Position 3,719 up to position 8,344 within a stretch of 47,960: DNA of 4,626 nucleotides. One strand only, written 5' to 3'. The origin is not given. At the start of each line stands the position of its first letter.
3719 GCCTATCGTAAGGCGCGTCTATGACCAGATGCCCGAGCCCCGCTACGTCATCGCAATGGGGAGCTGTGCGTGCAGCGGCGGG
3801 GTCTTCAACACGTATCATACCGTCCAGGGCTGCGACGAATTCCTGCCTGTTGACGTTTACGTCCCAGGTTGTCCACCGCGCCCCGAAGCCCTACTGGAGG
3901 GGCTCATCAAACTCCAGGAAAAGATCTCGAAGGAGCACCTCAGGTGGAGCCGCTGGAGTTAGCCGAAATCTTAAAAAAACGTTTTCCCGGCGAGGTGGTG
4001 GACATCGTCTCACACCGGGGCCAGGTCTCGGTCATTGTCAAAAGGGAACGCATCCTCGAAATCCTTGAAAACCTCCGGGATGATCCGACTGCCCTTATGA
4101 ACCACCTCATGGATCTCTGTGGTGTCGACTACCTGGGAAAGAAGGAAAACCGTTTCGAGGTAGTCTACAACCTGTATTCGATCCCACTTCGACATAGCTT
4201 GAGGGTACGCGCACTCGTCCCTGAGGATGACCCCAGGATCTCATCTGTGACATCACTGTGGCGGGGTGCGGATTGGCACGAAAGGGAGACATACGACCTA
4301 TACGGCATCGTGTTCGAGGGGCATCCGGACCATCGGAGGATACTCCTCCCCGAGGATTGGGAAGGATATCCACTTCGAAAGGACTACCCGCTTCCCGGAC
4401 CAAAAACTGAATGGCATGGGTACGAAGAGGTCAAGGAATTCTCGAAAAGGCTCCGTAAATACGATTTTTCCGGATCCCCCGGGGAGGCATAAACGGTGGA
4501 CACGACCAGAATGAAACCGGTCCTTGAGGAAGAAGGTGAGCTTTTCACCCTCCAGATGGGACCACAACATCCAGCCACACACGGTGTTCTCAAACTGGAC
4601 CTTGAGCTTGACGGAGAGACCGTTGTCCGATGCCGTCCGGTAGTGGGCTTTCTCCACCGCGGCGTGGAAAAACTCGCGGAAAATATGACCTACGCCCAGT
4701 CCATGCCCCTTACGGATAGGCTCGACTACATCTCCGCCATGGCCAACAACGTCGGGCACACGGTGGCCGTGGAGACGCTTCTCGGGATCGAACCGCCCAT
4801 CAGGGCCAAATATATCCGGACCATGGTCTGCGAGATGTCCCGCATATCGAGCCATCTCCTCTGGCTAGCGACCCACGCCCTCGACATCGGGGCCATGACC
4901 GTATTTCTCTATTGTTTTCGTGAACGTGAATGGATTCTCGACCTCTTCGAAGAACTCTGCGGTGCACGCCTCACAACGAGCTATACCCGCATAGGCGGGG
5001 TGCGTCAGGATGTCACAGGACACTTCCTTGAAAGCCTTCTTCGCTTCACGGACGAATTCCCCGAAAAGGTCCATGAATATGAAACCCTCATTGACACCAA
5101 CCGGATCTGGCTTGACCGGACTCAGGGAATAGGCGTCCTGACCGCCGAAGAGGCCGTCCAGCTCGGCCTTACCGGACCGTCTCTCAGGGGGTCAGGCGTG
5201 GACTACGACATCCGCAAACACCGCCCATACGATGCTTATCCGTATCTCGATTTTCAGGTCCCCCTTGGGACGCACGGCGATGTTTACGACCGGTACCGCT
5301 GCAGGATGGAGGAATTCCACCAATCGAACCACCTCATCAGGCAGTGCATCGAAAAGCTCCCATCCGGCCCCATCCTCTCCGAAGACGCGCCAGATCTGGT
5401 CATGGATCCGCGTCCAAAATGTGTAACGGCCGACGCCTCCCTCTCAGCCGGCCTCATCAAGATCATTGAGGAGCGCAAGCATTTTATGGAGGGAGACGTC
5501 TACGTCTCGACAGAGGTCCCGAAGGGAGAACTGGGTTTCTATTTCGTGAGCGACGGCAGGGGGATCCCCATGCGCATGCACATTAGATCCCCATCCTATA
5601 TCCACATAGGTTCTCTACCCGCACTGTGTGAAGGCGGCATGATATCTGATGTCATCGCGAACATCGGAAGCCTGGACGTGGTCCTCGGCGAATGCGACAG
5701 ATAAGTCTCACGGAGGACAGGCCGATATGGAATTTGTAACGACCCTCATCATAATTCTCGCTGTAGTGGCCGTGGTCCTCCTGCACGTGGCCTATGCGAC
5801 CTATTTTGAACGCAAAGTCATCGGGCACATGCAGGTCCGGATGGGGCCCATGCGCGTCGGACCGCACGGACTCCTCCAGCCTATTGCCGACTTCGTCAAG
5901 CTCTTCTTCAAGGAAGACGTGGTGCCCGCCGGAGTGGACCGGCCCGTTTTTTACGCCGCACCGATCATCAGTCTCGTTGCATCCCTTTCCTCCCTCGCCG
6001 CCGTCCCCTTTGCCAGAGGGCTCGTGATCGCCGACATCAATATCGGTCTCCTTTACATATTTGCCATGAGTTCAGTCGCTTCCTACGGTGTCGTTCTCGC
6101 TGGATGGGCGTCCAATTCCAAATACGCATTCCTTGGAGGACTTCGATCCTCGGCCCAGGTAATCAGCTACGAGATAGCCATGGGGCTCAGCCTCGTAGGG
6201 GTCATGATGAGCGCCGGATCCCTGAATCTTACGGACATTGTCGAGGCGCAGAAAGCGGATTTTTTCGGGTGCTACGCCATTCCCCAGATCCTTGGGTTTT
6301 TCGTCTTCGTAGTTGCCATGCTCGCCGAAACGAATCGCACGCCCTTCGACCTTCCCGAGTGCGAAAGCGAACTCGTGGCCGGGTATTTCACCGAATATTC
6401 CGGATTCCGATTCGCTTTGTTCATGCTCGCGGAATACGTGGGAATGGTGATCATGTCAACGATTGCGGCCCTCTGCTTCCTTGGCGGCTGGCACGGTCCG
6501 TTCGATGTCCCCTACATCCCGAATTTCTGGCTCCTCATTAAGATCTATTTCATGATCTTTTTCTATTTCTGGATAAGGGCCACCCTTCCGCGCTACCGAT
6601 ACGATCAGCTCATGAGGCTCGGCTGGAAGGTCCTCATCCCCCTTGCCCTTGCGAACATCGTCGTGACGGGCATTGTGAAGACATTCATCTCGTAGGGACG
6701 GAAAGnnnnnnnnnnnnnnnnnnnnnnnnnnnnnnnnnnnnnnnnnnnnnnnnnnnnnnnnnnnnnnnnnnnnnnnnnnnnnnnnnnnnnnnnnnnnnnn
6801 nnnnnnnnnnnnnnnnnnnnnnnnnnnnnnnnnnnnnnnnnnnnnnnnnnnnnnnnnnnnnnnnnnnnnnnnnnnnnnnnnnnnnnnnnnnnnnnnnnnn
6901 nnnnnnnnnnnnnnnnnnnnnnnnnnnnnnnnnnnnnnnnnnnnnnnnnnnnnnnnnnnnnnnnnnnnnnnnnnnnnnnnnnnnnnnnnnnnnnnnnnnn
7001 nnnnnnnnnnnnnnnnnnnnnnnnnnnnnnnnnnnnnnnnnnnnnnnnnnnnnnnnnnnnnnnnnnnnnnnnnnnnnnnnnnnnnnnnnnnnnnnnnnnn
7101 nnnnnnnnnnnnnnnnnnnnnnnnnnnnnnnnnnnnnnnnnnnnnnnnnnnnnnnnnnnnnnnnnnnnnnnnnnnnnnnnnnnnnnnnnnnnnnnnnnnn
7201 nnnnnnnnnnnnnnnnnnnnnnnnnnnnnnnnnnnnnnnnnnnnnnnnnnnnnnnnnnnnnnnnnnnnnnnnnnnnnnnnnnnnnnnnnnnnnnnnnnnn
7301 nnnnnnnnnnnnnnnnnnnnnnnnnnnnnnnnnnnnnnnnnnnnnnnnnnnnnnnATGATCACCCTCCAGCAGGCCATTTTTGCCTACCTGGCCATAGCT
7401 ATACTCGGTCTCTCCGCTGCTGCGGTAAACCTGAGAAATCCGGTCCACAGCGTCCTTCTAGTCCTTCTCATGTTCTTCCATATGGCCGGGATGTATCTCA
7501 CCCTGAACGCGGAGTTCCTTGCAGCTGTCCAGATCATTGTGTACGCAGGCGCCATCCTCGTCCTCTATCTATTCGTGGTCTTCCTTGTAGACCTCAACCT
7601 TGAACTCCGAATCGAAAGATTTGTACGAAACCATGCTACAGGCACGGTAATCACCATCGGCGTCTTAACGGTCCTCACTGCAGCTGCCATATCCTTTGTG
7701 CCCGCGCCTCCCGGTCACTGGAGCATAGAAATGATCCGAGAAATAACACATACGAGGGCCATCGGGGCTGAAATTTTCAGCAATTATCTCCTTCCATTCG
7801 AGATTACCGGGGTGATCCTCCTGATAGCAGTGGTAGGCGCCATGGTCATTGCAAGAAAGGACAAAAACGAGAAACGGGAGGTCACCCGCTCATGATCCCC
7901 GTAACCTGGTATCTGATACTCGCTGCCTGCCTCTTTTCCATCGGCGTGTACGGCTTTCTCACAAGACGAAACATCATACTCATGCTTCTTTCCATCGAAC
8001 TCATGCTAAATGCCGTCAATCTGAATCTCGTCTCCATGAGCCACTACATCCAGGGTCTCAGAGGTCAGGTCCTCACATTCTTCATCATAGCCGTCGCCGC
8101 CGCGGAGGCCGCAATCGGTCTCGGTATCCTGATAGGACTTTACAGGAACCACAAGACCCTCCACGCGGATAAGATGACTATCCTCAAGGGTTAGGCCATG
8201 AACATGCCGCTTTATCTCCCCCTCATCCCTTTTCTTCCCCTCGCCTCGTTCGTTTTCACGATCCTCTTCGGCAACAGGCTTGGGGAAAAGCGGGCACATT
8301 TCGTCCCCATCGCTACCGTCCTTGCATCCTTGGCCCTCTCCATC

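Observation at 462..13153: Cytoplasmic molybdopterin oxidoreductase + 4-cluster ferredoxin in the position of the missing NuoEFG input module of an 11-subunit complex I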

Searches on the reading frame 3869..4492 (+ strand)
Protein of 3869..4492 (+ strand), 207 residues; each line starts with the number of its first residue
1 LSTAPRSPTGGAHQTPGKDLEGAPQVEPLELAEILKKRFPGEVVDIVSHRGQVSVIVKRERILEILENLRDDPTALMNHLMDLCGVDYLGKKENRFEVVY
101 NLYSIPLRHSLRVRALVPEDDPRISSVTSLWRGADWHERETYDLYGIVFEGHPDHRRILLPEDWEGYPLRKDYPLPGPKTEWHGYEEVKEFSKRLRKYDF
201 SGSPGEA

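Call 3: search_protein_families(library=pfam, proteins=[window:3869-4492:+])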
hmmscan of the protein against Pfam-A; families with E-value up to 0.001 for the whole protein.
window:3869-4492:+ (207 aa): 1 family
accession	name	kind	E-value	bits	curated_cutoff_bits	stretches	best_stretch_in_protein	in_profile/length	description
PF00329.25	Complex1_30kDa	-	2e-48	164.5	22.5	1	56-178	2-123/124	Respiratory-chain NADH dehydrogenase, 30 Kd subunit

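Call 4: search_protein_families(library=ncbifam, proteins=[window:3869-4492:+])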
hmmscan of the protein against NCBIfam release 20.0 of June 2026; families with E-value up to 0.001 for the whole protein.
window:3869-4492:+ (207 aa): 17 families
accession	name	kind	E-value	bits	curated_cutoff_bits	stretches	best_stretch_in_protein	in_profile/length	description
NF005856.0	PRK07785.1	equivalog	3.6e-46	158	224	1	35-185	81-234/246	NADH-quinone oxidoreductase subunit C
TIGR01961.1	NuoC_fam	subfamily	2.6e-44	150.7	122.45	1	55-175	3-120/122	NADH (or F420H2) dehydrogenase, subunit C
NF004733.0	PRK06074.1-5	equivalog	9.3e-43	146.2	225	1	30-178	8-154/203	NADH-quinone oxidoreductase subunit C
NF004730.0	PRK06074.1-1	equivalog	9.4e-39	133.3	193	1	31-177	8-160/200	NADH-quinone oxidoreductase subunit C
NF005832.0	PRK07735.1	equivalog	9.9e-37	127.2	431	1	55-173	309-423/430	NADH-quinone oxidoreductase subunit C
NF006304.0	PRK08491.1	equivalog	1.2e-34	120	228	1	42-196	48-196/263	NADH-quinone oxidoreductase subunit C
NF004737.0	PRK06074.2-4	equivalog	2.6e-33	115.1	144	1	50-175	11-126/150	NADH-quinone oxidoreductase subunit C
NF009808.0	PRK13292.1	equivalog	2.3e-31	108.4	1156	1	29-176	225-376/791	NADH-quinone oxidoreductase subunit B/C/D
NF004732.0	PRK06074.1-4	equivalog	7.8e-31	107.7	376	2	93-178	114-200/250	NADH-quinone oxidoreductase subunit C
NF009141.0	PRK12494.1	equivalog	3.1e-30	105.3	175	1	48-176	39-166/175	NAD(P)H-quinone oxidoreductase subunit J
NF008728.0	PRK11742.1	equivalog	1.8e-29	102.6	840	1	30-186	23-183/598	NADH-quinone oxidoreductase subunit C/D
NF004735.0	PRK06074.2-2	equivalog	3.8e-27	95.2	176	1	32-173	7-146/158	NADH-quinone oxidoreductase subunit C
NF004731.0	PRK06074.1-3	equivalog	4.9e-27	95.1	303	1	49-178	23-150/207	NADH-quinone oxidoreductase subunit C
NF040611.1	F420_dehyd_FpoC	exception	5.4e-27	94.7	220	1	33-174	8-147/158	F420H2 dehydrogenase subunit FpoC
NF004734.0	PRK06074.2-1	equivalog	1.2e-22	80.6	169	1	48-174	23-150/164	NADH-quinone oxidoreductase subunit C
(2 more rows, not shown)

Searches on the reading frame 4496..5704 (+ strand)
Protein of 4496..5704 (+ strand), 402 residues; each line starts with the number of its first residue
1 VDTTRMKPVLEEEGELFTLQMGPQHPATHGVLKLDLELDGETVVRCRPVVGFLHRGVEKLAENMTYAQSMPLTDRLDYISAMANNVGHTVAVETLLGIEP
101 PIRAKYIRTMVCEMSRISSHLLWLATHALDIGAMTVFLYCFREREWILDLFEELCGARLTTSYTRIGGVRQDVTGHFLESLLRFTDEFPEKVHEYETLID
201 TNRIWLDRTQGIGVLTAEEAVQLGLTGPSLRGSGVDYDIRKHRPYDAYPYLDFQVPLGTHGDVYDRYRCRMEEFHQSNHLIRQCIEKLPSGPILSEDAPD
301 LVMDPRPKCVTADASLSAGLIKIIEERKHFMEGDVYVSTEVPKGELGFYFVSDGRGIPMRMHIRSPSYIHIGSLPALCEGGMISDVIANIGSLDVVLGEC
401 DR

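Call 3: search_protein_families(library=pfam, proteins=[window:4496-5704:+])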
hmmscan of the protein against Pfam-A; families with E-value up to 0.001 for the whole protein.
window:4496-5704:+ (402 aa): 1 family
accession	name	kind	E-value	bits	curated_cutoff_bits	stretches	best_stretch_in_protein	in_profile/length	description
PF00346.24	Complex1_49kDa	-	6.8e-104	347.2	24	1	130-402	1-271/271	Respiratory-chain NADH dehydrogenase, 49 Kd subunit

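Call 4: search_protein_families(library=ncbifam, proteins=[window:4496-5704:+])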
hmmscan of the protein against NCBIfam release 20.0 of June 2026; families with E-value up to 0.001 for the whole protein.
window:4496-5704:+ (402 aa): 9 families
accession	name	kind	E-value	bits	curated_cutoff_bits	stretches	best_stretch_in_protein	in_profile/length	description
NF004739.1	PRK06075.1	equivalog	4.5e-153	509.6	360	1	18-402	2-384/384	NADH-quinone oxidoreductase subunit D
TIGR01962.1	NuoD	equivalog_domain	3.1e-150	500.4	459.35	1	17-402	3-386/386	NADH dehydrogenase (quinone) subunit D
NF008974.0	PRK12322.1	equivalog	1.6e-133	445.2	522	2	15-306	5-296/366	NADH-quinone oxidoreductase subunit D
NF009808.0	PRK13292.1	equivalog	1.8e-116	389.9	1156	1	13-402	404-791/791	NADH-quinone oxidoreductase subunit B/C/D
NF008728.0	PRK11742.1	equivalog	6.9e-107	358.2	840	1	11-402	209-598/598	NADH-quinone oxidoreductase subunit C/D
NF040602.1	F420_dehyd_FpoD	exception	1.5e-105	353.3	600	1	18-402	9-372/372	F420H2 dehydrogenase subunit FpoD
NF005649.0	PRK07415.1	equivalog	3.5e-105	352.3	583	1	10-402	4-394/394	NAD(P)H-quinone oxidoreductase subunit H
NF007778.0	PRK10467.1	equivalog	8.5e-05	21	969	1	29-131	14-116/567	hydrogenase 2 large subunit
NF033181.1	NiFeSe_hydrog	equivalog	9.9e-05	21.4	600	1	30-124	14-107/507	nickel-dependent hydrogenase large subunit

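Call 50: search_solved_structures(query=window:4496-5704:+, show_alignments=1, max_evalue=1e-30)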
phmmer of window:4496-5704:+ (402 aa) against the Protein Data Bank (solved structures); distinct sequences matched with E-value up to 1e-30: 54.
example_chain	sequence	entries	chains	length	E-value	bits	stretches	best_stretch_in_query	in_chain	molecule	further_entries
8ba0_D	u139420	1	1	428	2.6e-118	398.8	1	8-402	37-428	Complex I-49kD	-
8b9z_D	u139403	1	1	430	2.6e-118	398.8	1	8-402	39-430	Complex I-49kD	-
8esw_S2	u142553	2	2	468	3.5e-118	398.4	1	8-402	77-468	Complex I-49kD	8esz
7zm7_C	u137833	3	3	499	1.9e-117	395.9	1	17-402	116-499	NADH-ubiquinone oxidoreductase 49 kDa subunit-like protein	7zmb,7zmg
6g2j_D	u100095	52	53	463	1.5e-114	386.4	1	16-402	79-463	NADH dehydrogenase [ubiquinone] iron-sulfur protein 2, mitochondrial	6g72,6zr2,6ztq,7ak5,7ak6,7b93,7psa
7q5y_B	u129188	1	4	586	1.2e-113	383.4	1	9-402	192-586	NADH-quinone oxidoreductase subunit C/D 2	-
7vb7_Q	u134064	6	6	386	1.8e-113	382.9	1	17-402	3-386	NADH dehydrogenase [ubiquinone] iron-sulfur protein 2, mitochondrial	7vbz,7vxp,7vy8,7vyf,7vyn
7v2c_Q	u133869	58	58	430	1.9e-113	382.8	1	17-402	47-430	NADH dehydrogenase [ubiquinone] iron-sulfur protein 2, mitochondrial | Complex I-49kD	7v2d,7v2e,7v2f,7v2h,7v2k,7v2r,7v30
7vbn_Q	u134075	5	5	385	2.1e-113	382.7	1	17-402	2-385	NADH dehydrogenase [ubiquinone] iron-sulfur protein 2, mitochondrial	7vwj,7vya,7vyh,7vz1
5lnk_4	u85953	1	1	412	2.3e-113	382.5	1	17-402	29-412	Mitochondrial complex I, 49 kDa subunit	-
5gpn_Z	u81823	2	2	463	2.5e-113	382.4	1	17-402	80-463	NADH dehydrogenase [ubiquinone] iron-sulfur protein 2 | NADH dehydrogenase [ubiquinone] iron-sulfur protein 2, mitochondrial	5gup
8ud1_1D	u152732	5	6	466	2.6e-113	382.4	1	17-402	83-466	NADH dehydrogenase [ubiquinone] iron-sulfur protein 2, mitochondrial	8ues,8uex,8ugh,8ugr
9buh_C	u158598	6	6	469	2.6e-113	382.3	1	17-402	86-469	NADH dehydrogenase [ubiquinone] iron-sulfur protein 2, mitochondrial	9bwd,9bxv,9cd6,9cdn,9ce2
6q9b_S2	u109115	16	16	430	2.7e-113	382.3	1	17-402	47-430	NADH:ubiquinone oxidoreductase core subunit S2,NADH:ubiquinone oxidoreductase core subunit | NDUFS2 | NDUFB11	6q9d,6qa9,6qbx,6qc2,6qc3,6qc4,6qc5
7vxu_Q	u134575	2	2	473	2.7e-113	382.3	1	17-402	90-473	NADH dehydrogenase [ubiquinone] iron-sulfur protein 2, mitochondrial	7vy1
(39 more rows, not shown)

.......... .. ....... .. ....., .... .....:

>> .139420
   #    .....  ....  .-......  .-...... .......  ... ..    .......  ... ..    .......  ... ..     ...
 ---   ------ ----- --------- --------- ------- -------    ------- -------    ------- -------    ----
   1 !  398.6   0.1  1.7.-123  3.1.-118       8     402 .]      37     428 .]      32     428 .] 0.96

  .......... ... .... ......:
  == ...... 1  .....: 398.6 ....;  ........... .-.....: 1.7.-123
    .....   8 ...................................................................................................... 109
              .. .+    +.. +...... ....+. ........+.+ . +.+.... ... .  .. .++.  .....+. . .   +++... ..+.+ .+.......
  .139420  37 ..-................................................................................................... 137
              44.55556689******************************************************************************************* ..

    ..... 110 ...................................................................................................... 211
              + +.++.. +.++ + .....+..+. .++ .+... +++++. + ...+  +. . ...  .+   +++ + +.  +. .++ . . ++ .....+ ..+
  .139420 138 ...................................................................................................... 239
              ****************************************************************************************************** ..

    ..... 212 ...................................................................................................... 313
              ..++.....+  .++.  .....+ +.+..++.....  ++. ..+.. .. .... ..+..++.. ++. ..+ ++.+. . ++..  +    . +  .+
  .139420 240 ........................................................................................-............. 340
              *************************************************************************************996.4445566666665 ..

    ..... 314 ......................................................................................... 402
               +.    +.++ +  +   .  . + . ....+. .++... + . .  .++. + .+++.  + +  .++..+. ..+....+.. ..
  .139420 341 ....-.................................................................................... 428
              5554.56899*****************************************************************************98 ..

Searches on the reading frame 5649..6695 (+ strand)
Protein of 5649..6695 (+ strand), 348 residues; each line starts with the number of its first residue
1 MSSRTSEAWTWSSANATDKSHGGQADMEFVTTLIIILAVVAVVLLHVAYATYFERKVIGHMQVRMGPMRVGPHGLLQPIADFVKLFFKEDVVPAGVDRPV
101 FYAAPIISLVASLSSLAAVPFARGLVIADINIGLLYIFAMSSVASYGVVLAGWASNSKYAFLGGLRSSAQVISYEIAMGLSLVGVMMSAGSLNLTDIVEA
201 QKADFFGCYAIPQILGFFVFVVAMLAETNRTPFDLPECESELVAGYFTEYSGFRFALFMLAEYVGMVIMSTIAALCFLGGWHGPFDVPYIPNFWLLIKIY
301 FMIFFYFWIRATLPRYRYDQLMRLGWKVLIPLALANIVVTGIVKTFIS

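Call 3: search_protein_families(library=pfam, proteins=[window:5649-6695:+])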
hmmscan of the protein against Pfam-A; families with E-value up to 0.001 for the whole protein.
window:5649-6695:+ (348 aa): 1 family
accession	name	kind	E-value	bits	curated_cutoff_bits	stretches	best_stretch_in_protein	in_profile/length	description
PF00146.26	NADHdh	-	1.6e-128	428.7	27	1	36-340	3-297/298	NADH dehydrogenase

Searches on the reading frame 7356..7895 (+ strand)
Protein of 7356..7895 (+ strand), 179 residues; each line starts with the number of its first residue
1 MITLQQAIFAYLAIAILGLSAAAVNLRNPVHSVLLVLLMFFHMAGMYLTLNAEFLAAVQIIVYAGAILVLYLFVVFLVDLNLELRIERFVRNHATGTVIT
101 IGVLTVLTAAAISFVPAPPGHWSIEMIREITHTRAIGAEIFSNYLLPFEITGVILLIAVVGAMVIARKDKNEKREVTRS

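Call 3: search_protein_families(library=pfam, proteins=[window:7356-7895:+])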
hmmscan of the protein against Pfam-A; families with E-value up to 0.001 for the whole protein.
window:7356-7895:+ (179 aa): 1 family
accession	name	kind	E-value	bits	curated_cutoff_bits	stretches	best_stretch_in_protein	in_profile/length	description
PF00499.25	Oxidored_q3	-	5.6e-37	127.1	33.2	1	21-165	3-146/146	NADH-ubiquinone/plastoquinone oxidoreductase chain 6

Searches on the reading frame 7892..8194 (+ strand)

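Call 3: search_protein_families(library=pfam, proteins=[window:7892-8194:+])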
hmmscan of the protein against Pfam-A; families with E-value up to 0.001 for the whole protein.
window:7892-8194:+ (100 aa): 1 family
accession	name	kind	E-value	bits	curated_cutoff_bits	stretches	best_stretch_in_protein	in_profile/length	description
PF00420.29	Oxidored_q2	-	3.6e-30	104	26.1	1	6-100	1-95/95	NADH-ubiquinone/plastoquinone oxidoreductase chain 4L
